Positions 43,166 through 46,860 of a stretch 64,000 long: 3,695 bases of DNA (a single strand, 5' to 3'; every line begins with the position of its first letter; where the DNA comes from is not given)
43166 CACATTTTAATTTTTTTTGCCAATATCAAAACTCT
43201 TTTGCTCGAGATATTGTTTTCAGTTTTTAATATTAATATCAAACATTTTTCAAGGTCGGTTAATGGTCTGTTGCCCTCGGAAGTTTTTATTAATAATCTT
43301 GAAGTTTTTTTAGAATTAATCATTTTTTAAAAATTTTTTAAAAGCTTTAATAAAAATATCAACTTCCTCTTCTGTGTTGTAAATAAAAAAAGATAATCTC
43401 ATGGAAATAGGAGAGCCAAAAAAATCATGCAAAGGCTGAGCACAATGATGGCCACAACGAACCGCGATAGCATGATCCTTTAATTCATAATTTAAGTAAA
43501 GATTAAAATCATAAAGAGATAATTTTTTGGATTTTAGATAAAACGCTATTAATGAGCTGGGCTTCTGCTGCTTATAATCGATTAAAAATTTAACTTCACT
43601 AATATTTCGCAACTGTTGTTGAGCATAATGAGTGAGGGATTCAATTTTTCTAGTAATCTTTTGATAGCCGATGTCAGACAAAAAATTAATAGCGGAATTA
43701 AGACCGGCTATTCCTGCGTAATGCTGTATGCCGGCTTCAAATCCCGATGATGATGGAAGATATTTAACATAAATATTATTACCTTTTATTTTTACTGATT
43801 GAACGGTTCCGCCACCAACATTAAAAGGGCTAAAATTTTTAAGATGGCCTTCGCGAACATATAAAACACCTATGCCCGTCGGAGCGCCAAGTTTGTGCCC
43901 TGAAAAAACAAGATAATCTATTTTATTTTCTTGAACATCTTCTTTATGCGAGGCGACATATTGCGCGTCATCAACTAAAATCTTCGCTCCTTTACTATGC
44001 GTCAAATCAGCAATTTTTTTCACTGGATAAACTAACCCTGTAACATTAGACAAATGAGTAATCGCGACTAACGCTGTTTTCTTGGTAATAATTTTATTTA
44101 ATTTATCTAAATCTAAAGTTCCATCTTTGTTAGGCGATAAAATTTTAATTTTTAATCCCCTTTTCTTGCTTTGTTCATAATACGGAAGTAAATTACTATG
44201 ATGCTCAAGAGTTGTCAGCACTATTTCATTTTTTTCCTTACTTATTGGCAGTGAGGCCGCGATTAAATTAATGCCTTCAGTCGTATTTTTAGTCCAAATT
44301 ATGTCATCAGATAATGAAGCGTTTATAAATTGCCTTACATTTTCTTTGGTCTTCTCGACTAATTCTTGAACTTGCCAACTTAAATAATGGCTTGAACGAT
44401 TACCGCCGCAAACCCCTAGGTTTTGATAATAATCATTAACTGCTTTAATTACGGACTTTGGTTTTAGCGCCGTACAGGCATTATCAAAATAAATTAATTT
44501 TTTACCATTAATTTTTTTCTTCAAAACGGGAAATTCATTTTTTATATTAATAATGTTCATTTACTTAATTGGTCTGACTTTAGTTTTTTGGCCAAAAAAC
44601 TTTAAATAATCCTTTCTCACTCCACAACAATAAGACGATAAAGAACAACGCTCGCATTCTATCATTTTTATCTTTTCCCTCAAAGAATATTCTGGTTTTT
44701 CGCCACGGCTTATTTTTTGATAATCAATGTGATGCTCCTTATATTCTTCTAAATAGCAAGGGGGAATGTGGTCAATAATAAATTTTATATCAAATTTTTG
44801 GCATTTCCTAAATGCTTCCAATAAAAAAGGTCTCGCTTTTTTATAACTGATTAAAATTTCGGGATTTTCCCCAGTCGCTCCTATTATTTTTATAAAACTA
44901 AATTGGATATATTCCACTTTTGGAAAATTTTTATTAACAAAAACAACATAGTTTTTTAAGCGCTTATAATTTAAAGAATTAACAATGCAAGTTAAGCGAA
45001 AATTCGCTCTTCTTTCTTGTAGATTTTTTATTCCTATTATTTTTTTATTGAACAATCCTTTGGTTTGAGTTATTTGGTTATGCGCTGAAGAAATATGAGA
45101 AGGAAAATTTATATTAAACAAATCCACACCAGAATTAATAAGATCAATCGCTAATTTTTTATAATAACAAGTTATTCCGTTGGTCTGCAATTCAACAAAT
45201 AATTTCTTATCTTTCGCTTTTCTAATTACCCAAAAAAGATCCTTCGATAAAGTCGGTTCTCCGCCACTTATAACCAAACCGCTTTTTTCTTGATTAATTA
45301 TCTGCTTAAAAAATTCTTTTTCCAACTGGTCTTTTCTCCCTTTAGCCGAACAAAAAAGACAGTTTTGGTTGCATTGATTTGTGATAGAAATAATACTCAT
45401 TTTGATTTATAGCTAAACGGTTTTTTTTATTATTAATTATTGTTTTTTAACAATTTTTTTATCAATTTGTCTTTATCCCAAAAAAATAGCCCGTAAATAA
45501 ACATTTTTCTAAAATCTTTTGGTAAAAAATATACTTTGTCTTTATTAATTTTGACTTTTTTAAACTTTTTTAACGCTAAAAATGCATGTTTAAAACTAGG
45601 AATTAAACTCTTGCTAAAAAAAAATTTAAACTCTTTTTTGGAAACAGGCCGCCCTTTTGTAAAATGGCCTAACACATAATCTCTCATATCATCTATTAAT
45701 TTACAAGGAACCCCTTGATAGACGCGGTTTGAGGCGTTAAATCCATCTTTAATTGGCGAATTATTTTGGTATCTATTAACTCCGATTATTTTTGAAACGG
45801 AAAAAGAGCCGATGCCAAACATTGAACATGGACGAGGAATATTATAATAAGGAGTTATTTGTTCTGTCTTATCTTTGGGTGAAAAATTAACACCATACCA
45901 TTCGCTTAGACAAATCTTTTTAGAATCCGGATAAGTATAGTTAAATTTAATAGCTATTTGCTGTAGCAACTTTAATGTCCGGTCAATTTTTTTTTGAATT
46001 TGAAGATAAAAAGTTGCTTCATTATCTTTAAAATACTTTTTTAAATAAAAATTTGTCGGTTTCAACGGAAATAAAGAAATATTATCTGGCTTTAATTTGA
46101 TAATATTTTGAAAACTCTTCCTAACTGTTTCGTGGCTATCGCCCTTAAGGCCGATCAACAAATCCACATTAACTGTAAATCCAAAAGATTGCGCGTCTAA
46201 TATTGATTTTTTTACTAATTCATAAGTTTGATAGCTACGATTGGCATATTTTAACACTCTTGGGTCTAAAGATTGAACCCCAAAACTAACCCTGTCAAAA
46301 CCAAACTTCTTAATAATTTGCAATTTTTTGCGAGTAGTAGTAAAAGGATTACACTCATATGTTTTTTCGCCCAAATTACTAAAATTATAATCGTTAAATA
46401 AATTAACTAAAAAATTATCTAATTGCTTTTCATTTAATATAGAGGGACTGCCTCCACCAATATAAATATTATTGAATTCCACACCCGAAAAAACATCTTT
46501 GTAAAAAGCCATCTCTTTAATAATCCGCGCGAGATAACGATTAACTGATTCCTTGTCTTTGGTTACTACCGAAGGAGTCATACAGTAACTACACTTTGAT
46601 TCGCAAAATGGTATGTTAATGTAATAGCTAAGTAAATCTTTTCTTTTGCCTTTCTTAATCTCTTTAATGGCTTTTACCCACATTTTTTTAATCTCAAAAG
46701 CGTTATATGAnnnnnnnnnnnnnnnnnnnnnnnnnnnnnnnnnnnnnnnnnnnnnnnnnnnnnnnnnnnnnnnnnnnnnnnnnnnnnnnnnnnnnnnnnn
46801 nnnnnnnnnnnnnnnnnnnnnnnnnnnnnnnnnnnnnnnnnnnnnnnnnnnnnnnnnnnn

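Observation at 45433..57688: Multi-radical-SAM-domain fusion proteins (2 and 3 complete radical SAM domains per polypeptide)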

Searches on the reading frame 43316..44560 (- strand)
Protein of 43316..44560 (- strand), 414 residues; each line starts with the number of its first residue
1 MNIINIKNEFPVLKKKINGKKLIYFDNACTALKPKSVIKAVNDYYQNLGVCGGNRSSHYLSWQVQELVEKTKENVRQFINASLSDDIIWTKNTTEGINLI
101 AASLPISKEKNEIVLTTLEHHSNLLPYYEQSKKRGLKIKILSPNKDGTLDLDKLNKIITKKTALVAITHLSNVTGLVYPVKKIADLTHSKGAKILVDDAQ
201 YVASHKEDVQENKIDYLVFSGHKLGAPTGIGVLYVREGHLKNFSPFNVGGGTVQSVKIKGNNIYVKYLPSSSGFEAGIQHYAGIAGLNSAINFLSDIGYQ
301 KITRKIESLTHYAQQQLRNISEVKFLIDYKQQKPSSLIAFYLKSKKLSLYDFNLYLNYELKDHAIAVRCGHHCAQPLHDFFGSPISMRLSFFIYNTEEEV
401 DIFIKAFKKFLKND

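Call 7: search_protein_families(library=ncbifam, proteins=[window:43316-44560:-], max_evalue=0.001)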
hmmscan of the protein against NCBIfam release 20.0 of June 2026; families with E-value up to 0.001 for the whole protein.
window:43316-44560:- (414 aa): 31 families (the best 25 are shown)
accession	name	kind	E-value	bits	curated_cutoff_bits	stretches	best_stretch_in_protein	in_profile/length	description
TIGR01979.1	sufS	subfamily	3.5e-121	404.8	475.1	1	5-410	2-398/403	SufS family cysteine desulfurase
NF041166.1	f2_encap_cargo1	exception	4.3e-107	359.7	800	1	2-409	226-622/623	family 2A encapsulin nanocompartment cargo protein cysteine desulfurase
NF006791.0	PRK09295.1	equivalog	1e-96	324.5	661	1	4-409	6-400/406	cysteine desulfurase SufS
TIGR03392.1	FeS_syn_CsdA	equivalog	8.8e-83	278.7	493.6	1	4-411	4-393/398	cysteine desulfurase CsdA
NF008126.0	PRK10874.1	equivalog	1.9e-82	277.5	607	1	2-411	5-396/401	cysteine desulfurase CsdA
TIGR01977.1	am_tr_V_EF2568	hypoth_equivalog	1.9e-73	247.7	377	1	23-408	1-374/376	cysteine desulfurase family protein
TIGR01976.1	am_tr_V_VC1184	hypoth_equivalog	6.8e-51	173.8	352.35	1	5-406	5-400/401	cysteine desulfurase-like protein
TIGR03402.1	FeS_nifS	equivalog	4.2e-48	164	530.75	1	23-256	1-229/379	cysteine desulfurase NifS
NF040779.1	Sec_lyase_SclA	exception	6.5e-44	150.4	525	1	23-411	1-377/378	selenocysteine lyase SclA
NF010611.0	PRK14012.1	equivalog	2.2e-38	132.3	548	1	21-253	5-238/406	IscS subfamily cysteine desulfurase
TIGR02006.1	IscS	equivalog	2.3e-37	129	643.2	1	22-254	4-235/402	IscS subfamily cysteine desulfurase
TIGR03403.1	nifS_epsilon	equivalog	7.1e-36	123.8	587.7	1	23-253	1-230/382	NifS family cysteine desulfurase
TIGR03235.1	DNA_S_dndA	equivalog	8.4e-35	120.7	480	1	24-253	1-232/353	cysteine desulfurase DndA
NF002806.0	PRK02948.1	subfamily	1.7e-26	93.1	304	1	22-237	1-214/381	IscS subfamily cysteine desulfurase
NF051467.1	peri_mod_PvdN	equivalog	9e-15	54.2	650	1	20-341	51-370/425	pyoverdine-tailoring periplasmic protein PvdN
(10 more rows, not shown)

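Call 8: search_protein_families(library=pfam, proteins=[window:43316-44560:-], max_evalue=0.01)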
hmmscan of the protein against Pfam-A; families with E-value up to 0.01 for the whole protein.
window:43316-44560:- (414 aa): 5 families
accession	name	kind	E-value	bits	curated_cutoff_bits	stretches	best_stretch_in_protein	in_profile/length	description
PF00266.25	Aminotran_5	-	4.8e-110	368.5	21.5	1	23-403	1-371/371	Aminotransferase class-V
PF00155.27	Aminotran_1_2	-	1.5e-06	28.1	19.7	1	33-199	18-187/361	Aminotransferase class I and II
PF01212.27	Beta_elim_lyase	-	5.5e-05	23.1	27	1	132-257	92-215/288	Beta-eliminating lyase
PF01053.26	Cys_Met_Meta_PP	-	0.0049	15.9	27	1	148-199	124-175/381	Cys/Met metabolism PLP-dependent enzyme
PF01041.23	DegT_DnrJ_EryC1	-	0.0069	16.1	19.8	0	88-207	43-155/360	DegT/DnrJ/EryC1/StrS aminotransferase family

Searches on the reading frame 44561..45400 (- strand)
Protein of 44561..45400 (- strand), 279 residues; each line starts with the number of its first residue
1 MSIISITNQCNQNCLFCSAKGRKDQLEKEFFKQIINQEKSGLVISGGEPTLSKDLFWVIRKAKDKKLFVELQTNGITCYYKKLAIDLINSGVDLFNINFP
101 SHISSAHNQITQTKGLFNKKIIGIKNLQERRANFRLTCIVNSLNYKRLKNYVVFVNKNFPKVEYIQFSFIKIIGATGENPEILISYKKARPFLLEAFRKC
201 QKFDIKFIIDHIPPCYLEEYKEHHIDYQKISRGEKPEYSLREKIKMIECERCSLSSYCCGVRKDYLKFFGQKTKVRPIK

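Call 7: search_protein_families(library=ncbifam, proteins=[window:44561-45400:-], max_evalue=0.001)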
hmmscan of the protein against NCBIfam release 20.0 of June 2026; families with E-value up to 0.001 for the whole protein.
window:44561-45400:- (279 aa): 40 families (the best 25 are shown)
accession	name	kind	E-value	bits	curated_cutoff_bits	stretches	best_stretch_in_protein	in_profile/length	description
TIGR03977.1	rSAM_pair_HxsC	equivalog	1.1e-33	116.4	267.9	1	4-261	29-288/292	His-Xaa-Ser system radical SAM maturase HxsC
TIGR02668.1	moaA_archaeal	equivalog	1.8e-18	66.6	325.25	1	4-162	14-181/303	GTP 3',8-cyclase MoaA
NF045646.2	rSAM_Se_TrsS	equivalog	3e-17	62.3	490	1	2-180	88-276/441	radical SAM (seleno)protein TrsS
NF001199.0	PRK00164.2-1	equivalog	6.9e-17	61.5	231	1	4-157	16-177/308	GTP 3',8-cyclase MoaA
TIGR04545.1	rSAM_ahbD_hemeb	equivalog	7.2e-16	58.5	500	1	5-155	5-162/339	heme b synthase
NF038332.1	rSAM_rare_HxsC4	exception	1.2e-15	57.6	500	1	4-171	18-195/335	radical SAM protein HxsC4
TIGR04055.1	rSAM_NirJ2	equivalog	1.6e-15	57.5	500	1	6-156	6-162/326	putative heme d1 biosynthesis radical SAM protein NirJ2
NF050035.1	rSAM_WgK_link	exception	2.4e-15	56.4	650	1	4-218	13-231/367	radical SAM/SPASM peptide maturase WgkB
TIGR04054.1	rSAM_NirJ1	equivalog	6.4e-15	54.6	650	1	4-175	40-215/387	putative heme d1 biosynthesis radical SAM protein NirJ1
TIGR04303.1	GeoRSP_rSAM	equivalog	1.1e-13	51.5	400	1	5-201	10-209/325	GeoRSP system radical SAM/SPASM protein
NF045702.1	rSAM_GDGT_ether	equivalog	4.7e-13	48.6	450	1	2-178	88-276/486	tetraether lipid synthase Tes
TIGR04317.1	W_rSAM_matur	equivalog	7.7e-13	48.3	380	1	4-157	8-173/349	tungsten cofactor oxidoreductase radical SAM maturase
TIGR02666.1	moaA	equivalog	9.8e-13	47.8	284.05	1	4-167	14-192/336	GTP 3',8-cyclase MoaA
TIGR02495.1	NrdG2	equivalog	1.1e-12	47.7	131.15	1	7-141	23-166/193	anaerobic ribonucleoside-triphosphate reductase activating protein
TIGR04051.1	rSAM_NirJ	equivalog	1.6e-12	47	515.45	1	3-200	5-206/354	heme d1 biosynthesis radical SAM protein NirJ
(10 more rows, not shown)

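Call 8: search_protein_families(library=pfam, proteins=[window:44561-45400:-], max_evalue=0.01)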
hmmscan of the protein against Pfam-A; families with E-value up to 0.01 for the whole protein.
window:44561-45400:- (279 aa): 1 family
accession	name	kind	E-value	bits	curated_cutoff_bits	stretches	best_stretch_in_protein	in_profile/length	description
PF04055.27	Radical_SAM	-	4.6e-12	46.9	29.5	1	4-131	1-140/166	Radical SAM superfamily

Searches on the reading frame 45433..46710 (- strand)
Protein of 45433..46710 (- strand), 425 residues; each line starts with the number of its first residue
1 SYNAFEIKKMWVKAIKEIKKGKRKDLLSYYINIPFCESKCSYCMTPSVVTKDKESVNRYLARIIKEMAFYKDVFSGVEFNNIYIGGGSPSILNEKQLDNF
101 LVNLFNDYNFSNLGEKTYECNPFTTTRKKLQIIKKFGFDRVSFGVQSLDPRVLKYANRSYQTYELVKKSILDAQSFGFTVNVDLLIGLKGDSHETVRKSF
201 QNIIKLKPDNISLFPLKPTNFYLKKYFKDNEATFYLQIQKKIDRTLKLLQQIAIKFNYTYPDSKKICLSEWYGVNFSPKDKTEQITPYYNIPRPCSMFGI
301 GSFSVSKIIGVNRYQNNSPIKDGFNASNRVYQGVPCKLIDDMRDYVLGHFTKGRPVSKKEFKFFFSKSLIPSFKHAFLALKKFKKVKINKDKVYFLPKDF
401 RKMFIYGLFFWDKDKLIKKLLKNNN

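Call 46: search_protein_families(library=ncbifam, proteins=[window:45433-46710:-], max_evalue=1e-8)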
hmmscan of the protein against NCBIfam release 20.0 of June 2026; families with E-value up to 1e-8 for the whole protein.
window:45433-46710:- (425 aa): 19 families
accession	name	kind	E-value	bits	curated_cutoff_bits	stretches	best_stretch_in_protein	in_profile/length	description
NF006064.0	PRK08207.2-2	equivalog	3.2e-46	158.3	504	1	25-318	143-439/465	coproporphyrinogen III oxidase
TIGR03994.1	rSAM_HemZ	equivalog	1.2e-44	153.1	321.4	1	17-308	74-366/401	coproporphyrinogen dehydrogenase HemZ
TIGR00538.1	hemN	equivalog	9.1e-42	143.4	324.95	1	18-216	41-240/454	oxygen-independent coproporphyrinogen III oxidase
NF006067.1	PRK08208.1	equivalog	1.7e-40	139.3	380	1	14-217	23-228/427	STM4012 family radical SAM protein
NF006060.0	PRK08207.1-3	equivalog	1.9e-33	116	653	1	22-332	145-463/477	coproporphyrinogen III oxidase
TIGR00539.1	hemN_rel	equivalog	9.7e-33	113.7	205.4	1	28-240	2-219/361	radical SAM family heme chaperone HemW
NF006063.0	PRK08207.2-1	equivalog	1.7e-28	99.6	1074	1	24-312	190-482/518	coproporphyrinogen III oxidase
TIGR04107.1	rSAM_HutW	equivalog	1.9e-28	99.5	400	1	8-219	25-233/419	heme anaerobic degradation radical SAM methyltransferase ChuW/HutW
NF006061.0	PRK08207.1-4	equivalog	4.4e-28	98.3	702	1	25-216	172-368/501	coproporphyrinogen III oxidase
NF006062.0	PRK08207.1-5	equivalog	1.1e-27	97.1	1007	1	22-334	144-464/476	coproporphyrinogen III oxidase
NF005133.0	PRK06582.1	equivalog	1.4e-26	93.5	597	1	24-229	9-213/390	coproporphyrinogen III oxidase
NF004567.0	PRK05904.1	equivalog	2.1e-26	93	355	1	29-226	9-203/353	coproporphyrinogen III oxidase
NF006385.0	PRK08629.1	equivalog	3.8e-25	88.6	355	1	3-235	32-262/439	coproporphyrinogen III oxidase family protein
NF006066.0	PRK08207.2-5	equivalog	2.9e-23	82.3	1117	1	20-216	185-384/518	coproporphyrinogen III oxidase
NF006059.0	PRK08207.1-1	equivalog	4.6e-23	81.7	1012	1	24-216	169-366/496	coproporphyrinogen III oxidase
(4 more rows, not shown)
